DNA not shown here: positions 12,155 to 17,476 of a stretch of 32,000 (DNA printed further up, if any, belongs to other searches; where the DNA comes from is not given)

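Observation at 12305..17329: Archaeal 1674-aa protein with NO VEIN/sacsin-like architecture: GHKL ATPase at the N-terminus, DUF3883 nuclease-like domain at the C-terminus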

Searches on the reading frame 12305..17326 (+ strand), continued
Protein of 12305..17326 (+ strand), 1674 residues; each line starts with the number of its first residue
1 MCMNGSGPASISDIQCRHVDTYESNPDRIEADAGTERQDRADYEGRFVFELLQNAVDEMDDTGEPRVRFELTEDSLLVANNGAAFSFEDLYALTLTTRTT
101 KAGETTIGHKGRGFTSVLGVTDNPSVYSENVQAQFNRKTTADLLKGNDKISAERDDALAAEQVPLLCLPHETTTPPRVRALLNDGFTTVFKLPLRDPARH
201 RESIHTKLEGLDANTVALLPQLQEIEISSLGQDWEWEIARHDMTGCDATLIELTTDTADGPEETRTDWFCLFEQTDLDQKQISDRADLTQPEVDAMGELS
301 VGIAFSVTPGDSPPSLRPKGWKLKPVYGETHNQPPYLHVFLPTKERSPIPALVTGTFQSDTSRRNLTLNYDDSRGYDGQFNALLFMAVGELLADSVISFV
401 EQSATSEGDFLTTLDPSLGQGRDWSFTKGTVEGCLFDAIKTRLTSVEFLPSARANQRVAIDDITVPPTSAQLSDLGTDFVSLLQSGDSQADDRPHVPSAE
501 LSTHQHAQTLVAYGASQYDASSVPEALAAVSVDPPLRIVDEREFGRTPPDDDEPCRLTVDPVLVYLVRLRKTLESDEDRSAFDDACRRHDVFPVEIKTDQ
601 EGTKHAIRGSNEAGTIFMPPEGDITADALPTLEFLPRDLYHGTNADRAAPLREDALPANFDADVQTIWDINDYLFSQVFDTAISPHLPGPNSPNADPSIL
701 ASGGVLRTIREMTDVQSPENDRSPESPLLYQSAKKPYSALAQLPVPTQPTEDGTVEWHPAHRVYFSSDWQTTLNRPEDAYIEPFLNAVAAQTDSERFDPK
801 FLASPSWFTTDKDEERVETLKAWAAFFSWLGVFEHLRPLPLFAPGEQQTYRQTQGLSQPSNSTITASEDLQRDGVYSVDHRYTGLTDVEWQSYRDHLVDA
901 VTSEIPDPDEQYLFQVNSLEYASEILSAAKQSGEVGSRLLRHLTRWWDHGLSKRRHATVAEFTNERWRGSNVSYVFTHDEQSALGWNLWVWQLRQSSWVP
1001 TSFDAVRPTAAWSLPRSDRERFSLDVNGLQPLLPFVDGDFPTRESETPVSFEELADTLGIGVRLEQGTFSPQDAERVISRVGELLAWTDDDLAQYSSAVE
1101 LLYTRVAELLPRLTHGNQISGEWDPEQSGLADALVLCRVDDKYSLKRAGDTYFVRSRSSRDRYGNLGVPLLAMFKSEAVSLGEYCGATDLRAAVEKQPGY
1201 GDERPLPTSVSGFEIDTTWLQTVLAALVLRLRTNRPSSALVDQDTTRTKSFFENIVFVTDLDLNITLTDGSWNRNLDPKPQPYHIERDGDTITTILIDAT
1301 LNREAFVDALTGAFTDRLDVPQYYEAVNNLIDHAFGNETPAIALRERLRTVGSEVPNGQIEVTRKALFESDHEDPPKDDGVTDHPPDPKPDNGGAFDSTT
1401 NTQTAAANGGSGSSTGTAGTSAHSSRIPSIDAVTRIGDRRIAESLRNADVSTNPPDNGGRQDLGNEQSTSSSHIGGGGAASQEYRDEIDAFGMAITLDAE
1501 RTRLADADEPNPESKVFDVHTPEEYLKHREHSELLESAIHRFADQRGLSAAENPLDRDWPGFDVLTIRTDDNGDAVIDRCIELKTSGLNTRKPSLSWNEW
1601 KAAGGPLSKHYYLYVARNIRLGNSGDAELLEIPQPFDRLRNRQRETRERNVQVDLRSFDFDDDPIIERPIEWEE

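Call 21: search_protein_families(library=padloc, proteins=[P0084, P0087, P0056, P0071, P0025], max_evalue=0.01)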
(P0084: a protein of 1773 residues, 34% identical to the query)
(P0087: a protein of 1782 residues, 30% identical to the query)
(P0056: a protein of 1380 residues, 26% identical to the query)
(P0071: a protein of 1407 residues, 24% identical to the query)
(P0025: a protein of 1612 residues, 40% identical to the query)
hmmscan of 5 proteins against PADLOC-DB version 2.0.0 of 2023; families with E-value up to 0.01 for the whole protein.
P0084 (1773 aa): 7 families
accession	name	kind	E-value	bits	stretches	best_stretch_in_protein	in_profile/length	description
PDLC03971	TmtA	-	0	1658.6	1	9-1768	12-1780/1782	-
PDLC03966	TmtA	-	6.9e-77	257.5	2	29-907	22-917/1655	-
PDLC03964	TmtA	-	2e-65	219.7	2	11-770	10-691/1538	-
PDLC03965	TmtA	-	5.1e-34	115.5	1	35-429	14-374/1370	-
PDLC03972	TmtA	-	6.1e-34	115.3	2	31-398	23-341/1302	-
PDLC03970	TmtA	-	6.7e-13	45.5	1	45-133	59-135/1552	-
PDLC03969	TmtA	-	3.6e-12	42.7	1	214-506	163-449/1563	-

P0087 (1782 aa): 7 families
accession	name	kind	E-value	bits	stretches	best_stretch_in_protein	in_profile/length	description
PDLC03971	TmtA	-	0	1626.4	1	18-1780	11-1780/1782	-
PDLC03966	TmtA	-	1.3e-88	296.3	2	39-1006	21-1009/1655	-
PDLC03964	TmtA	-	4.4e-62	208.6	2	56-777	39-691/1538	-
PDLC03972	TmtA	-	1.8e-36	123.7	2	65-406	43-344/1302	-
PDLC03965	TmtA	-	2e-31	106.9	1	61-715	28-511/1370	-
PDLC03970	TmtA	-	7.7e-15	51.9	1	61-145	62-134/1552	-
PDLC03969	TmtA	-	1.6e-05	20.7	1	114-396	86-333/1563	-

P0056 (1380 aa): 12 families
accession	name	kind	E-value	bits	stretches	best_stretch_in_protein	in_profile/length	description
PDLC03965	TmtA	-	0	1333.9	1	16-1375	2-1359/1370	-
PDLC03971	TmtA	-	1.4e-78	262.9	2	38-1130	46-1261/1782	-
PDLC03964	TmtA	-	9.3e-69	230.7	2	40-1034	40-1050/1538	-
PDLC03966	TmtA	-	1.3e-56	190.3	2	37-543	34-575/1655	-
PDLC03972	TmtA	-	8.4e-51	171.2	2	48-816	43-810/1302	-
PDLC03968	TmtA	-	1.7e-41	140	3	52-516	81-532/1486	-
PDLC03969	TmtA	-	6.3e-20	68.4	2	804-1357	945-1491/1563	-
PDLC05008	PDC-S36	-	1.2e-17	62.6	1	1239-1336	149-248/280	-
PDLC03970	TmtA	-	4.4e-15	52.7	1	51-116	67-131/1552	-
PDLC04021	PD-T4-1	-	4.8e-09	33.6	1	1243-1345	245-352/383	-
PDLC03967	TmtA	-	7.5e-05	19.3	0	1286-1341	925-979/1063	-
PDLC04022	PD-T4-1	-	0.00025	18.5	1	1245-1339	80-179/216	-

P0071 (1407 aa): 7 families
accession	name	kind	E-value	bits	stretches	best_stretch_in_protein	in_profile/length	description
PDLC03964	TmtA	-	4.2e-255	848.3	2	8-1164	4-1143/1538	-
PDLC03972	TmtA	-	5.4e-45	151.9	3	52-474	43-434/1302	-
PDLC03971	TmtA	-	1.1e-42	143.8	2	40-255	46-254/1782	-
PDLC03965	TmtA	-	2.3e-34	116.7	1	48-447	28-408/1370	-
PDLC03966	TmtA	-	1.6e-28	97.1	1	45-441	38-434/1655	-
PDLC03968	TmtA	-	1.7e-20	70.4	3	285-390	273-374/1486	-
PDLC03969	TmtA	-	0.00045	15.8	0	54-140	31-129/1563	-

P0025 (1612 aa): 9 families
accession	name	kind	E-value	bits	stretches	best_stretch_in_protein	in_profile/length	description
PDLC03964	TmtA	-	4.1e-81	271.7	2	12-1289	16-1111/1538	-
PDLC03971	TmtA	-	5.6e-70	234.3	1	35-1165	47-1100/1782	-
PDLC03966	TmtA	-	1.7e-51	173.3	1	35-465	36-434/1655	-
PDLC03972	TmtA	-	6.3e-40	135.1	3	43-240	42-217/1302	-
PDLC03965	TmtA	-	1.9e-39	133.5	1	38-469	26-409/1370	-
PDLC03968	TmtA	-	3.5e-32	109.1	2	44-467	77-429/1486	-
PDLC03970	TmtA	-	7.9e-19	65.1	1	42-115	62-131/1552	-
PDLC03969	TmtA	-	8e-13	44.9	3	335-404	281-347/1563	-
PDLC03967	TmtA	-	4.4e-09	33.3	1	22-112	19-109/1063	-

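Call 22: search_solved_structures(query=window:12305-17326:+, max_evalue=1, show_alignments=2)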
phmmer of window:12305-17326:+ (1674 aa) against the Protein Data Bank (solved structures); distinct sequences matched with E-value up to 1: 4.
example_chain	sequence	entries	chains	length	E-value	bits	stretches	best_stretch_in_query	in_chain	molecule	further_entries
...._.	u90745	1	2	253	0.097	13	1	74-130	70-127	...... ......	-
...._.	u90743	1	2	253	0.54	10.5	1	77-137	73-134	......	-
5v46_A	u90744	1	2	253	0.55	10.5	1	77-137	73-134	Sacsin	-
5v44_A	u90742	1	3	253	0.57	10.4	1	77-136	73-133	Sacsin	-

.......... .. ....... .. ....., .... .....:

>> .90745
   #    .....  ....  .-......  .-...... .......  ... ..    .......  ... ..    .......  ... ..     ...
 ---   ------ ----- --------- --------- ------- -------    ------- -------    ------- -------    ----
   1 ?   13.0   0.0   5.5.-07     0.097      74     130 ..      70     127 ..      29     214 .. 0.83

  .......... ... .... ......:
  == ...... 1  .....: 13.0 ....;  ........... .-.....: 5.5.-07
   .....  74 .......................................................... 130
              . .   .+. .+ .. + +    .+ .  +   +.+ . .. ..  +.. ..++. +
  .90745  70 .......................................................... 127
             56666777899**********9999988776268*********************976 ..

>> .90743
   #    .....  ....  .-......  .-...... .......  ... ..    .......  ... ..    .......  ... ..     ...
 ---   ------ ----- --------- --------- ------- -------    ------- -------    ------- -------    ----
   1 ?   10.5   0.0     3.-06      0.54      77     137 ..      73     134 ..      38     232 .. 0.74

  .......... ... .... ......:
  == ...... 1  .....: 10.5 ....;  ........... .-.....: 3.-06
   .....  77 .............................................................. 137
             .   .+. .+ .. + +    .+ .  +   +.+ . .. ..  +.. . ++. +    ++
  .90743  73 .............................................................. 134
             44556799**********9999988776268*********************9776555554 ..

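Call 26: find_encoding_contigs(protein=P0004, flank=10000, max_places=2)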
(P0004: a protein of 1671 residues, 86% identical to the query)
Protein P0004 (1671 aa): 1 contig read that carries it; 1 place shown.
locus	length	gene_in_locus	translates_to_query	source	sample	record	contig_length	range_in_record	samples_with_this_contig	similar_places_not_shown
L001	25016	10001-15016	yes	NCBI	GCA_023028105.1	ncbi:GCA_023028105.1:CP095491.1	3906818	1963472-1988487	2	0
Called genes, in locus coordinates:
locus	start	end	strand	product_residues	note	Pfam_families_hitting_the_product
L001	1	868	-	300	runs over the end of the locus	PF12705:PDDEXK_1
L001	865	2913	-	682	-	-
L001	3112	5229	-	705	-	PF13091:PLDc_2 (weak), PF27394:Aq_aa27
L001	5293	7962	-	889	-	PF02171:Piwi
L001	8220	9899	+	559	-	PF13173:AAA_14 (weak), PF13401:AAA_22 (weak), PF13635:DUF4143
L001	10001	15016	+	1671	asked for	PF25794:SACS (weak)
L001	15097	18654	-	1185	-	PF02463:SMC_N (faint), PF13304:AAA_21 (faint), PF13476:AAA_23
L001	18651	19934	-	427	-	PF00149:Metallophos, PF12850:Metallophos_2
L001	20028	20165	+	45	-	-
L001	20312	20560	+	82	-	-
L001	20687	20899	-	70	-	-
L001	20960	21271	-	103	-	-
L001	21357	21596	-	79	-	-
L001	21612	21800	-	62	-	-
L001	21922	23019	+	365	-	-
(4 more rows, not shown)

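Call 27: find_encoding_contigs(protein=P0011, flank=10000, max_places=2)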
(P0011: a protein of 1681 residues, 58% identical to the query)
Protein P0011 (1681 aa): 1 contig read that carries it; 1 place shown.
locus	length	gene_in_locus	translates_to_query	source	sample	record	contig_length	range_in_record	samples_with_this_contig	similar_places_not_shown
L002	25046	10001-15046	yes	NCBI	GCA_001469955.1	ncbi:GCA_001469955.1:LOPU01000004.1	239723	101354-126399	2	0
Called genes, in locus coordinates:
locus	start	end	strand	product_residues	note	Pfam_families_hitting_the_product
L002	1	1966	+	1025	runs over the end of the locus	PF00270:DEAD (weak), PF00271:Helicase_C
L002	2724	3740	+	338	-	PF09369:MZB (weak)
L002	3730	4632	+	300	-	PF13091:PLDc_2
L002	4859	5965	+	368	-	PF18062:RE_AspBHI_N, PF13391:HNH_2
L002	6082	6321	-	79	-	-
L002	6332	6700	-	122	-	-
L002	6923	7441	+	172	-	-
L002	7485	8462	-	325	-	-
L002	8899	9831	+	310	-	-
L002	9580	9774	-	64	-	-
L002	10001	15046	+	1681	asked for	PF25794:SACS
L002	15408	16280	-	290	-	-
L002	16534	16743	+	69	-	-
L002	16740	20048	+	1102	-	PF04465:DUF499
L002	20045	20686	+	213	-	PF24728:DUF7680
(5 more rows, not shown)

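Call 28: find_encoding_contigs(protein=P0015, flank=10000, max_places=2)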
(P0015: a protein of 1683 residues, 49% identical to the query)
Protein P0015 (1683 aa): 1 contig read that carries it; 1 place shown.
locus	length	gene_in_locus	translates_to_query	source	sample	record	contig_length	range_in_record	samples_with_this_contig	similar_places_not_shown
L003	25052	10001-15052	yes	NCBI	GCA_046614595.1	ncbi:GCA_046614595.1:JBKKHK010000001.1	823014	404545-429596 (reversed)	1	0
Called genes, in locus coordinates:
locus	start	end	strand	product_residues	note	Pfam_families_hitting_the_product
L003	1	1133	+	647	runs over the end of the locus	PF28529:McrB_lid (weak)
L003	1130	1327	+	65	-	PF13361:UvrD_C (weak)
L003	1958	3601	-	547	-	PF01935:DUF87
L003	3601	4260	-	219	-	PF26500:DUF8166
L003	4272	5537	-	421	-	PF09376:NurA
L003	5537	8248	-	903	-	-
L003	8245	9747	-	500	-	PF00149:Metallophos, PF12850:Metallophos_2 (weak)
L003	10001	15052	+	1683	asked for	PF25794:SACS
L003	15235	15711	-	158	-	PF20126:TumE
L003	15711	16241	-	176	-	PF24033:DUF7342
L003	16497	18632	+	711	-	PF08378:NERD, PF13361:UvrD_C (faint), PF13538:UvrD_C_2 (weak)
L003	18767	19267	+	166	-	PF24115:DUF7389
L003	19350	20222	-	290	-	PF01844:HNH, PF14279:HNH_5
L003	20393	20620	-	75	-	-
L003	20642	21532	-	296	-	-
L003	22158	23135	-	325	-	-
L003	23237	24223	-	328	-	PF13391:HNH_2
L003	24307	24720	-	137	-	PF18780:HNH_repeat (weak)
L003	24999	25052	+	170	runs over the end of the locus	PF02517:Rce1-like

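Call 29: find_encoding_contigs(protein=P0028, flank=10000, max_places=2)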
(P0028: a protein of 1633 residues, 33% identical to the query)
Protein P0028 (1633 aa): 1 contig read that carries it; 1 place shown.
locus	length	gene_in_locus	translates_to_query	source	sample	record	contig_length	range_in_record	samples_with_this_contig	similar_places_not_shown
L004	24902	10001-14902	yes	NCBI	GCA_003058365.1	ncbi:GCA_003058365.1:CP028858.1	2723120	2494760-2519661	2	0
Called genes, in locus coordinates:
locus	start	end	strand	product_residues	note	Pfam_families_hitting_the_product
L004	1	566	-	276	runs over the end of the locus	PF13338:AbiEi_4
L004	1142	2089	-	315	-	-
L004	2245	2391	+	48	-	PF21349:RUBY_RBDX (faint), PF13240:Zn_Ribbon_1 (weak)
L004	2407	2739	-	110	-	PF26043:DUF8013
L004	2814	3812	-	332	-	PF20314:DUF6610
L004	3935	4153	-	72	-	PF26450:DUF8129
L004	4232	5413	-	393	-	PF13784:Fic_N, PF02661:Fic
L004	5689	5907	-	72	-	PF26450:DUF8129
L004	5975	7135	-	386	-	-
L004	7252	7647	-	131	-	PF24451:DUF7567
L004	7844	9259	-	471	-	PF01637:ATPase_2, PF13173:AAA_14 (weak), PF03008:DUF234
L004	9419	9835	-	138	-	PF26068:DUF8025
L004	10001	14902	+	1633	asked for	PF25794:SACS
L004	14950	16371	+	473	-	PF13360:PQQ_2 (faint), PF25857:DUF7957 (faint)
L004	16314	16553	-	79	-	-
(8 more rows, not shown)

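Call 30: find_encoding_contigs(protein=P0038, flank=10000, max_places=2)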
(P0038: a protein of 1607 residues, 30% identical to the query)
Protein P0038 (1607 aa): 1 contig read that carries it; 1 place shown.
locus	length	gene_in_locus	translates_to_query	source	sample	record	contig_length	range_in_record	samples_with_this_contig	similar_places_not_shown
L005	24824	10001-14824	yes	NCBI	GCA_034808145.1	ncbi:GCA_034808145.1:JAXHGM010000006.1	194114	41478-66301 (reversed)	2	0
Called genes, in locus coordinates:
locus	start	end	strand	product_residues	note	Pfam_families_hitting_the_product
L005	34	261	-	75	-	PF19108:DUF5795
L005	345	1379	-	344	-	PF19107:DUF5794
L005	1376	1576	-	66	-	PF26401:DUF8099 (weak)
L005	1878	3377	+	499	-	PF00478:IMPDH, PF00571:CBS, PF01070:FMN_dh, PF03060:NMO (weak)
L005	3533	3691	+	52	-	-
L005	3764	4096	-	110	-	PF00893:Multi_Drug_Res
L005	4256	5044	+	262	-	PF01978:TrmB, PF24217:DUF7436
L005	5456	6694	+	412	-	PF00589:Phage_integrase (weak)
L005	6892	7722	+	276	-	PF01844:HNH, PF14279:HNH_5 (weak)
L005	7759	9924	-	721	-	PF27394:Aq_aa27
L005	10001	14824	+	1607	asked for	PF25794:SACS (weak), PF13020:NOV_C (weak)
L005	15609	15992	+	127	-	-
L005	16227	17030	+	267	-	-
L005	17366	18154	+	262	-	PF14470:bPH_3, PF09851:SHOCT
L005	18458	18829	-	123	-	-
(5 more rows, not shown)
